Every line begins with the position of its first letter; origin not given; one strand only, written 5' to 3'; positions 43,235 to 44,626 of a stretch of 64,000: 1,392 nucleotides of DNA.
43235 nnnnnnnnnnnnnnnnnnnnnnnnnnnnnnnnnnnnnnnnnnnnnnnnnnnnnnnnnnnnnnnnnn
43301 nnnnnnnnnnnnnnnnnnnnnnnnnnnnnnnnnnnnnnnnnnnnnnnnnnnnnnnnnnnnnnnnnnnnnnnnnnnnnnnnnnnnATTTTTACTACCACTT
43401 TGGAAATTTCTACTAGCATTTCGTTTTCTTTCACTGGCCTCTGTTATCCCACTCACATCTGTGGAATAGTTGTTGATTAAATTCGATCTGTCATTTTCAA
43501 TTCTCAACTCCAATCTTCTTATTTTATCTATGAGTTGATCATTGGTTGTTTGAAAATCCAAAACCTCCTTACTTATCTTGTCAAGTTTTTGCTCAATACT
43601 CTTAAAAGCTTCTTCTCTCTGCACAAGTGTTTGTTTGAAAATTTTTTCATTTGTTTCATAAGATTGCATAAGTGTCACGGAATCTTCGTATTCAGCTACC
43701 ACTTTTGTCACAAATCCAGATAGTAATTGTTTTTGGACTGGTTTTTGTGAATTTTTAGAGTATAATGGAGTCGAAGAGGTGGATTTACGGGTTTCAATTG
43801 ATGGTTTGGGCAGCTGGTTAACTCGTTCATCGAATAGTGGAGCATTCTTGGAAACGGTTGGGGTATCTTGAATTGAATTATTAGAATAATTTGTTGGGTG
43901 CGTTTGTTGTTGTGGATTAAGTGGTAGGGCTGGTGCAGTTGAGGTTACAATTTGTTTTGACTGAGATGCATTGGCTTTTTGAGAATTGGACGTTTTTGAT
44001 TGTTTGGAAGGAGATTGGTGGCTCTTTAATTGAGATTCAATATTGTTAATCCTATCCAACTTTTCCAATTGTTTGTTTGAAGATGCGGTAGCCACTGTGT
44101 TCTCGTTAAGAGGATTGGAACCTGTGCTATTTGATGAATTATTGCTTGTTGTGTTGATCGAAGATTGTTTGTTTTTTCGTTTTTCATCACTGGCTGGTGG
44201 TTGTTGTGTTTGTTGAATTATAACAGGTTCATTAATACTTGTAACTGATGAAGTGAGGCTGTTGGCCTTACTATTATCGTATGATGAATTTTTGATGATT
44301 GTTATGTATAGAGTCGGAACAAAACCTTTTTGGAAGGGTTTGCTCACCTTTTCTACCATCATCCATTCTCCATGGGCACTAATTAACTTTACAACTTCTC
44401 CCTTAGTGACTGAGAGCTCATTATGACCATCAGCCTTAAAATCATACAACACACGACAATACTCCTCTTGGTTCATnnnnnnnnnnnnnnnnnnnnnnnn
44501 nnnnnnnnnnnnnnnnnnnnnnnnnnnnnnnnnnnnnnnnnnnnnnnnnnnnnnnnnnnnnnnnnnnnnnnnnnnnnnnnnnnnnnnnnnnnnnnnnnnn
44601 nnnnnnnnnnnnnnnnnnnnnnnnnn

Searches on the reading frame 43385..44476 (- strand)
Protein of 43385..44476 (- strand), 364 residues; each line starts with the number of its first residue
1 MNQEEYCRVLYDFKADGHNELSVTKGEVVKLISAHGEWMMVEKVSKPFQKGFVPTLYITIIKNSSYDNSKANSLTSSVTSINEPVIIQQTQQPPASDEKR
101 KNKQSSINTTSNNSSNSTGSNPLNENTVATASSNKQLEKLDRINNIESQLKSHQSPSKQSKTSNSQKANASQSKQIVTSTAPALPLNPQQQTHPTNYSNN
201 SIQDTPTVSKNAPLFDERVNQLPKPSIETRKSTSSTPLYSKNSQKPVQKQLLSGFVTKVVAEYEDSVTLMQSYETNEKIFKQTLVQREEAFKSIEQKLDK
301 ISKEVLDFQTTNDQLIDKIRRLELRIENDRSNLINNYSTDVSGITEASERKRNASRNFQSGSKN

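Call 53: search_protein_families(library=pfam, proteins=[window:43385-44476:-], max_evalue=0.0001)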
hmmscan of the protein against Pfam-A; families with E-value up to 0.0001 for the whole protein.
window:43385-44476:- (364 aa): 3 families
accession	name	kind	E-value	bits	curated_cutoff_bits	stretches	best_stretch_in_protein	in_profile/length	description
PF00018.34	SH3_1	-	3.3e-08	33.5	22.9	1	8-55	1-48/48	SH3 domain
PF14604.12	SH3_9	-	8e-07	29.3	30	1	9-59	1-49/49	Variant SH3 domain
PF07653.23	SH3_2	-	1e-05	25.5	21.8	1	6-57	1-51/55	Variant SH3 domain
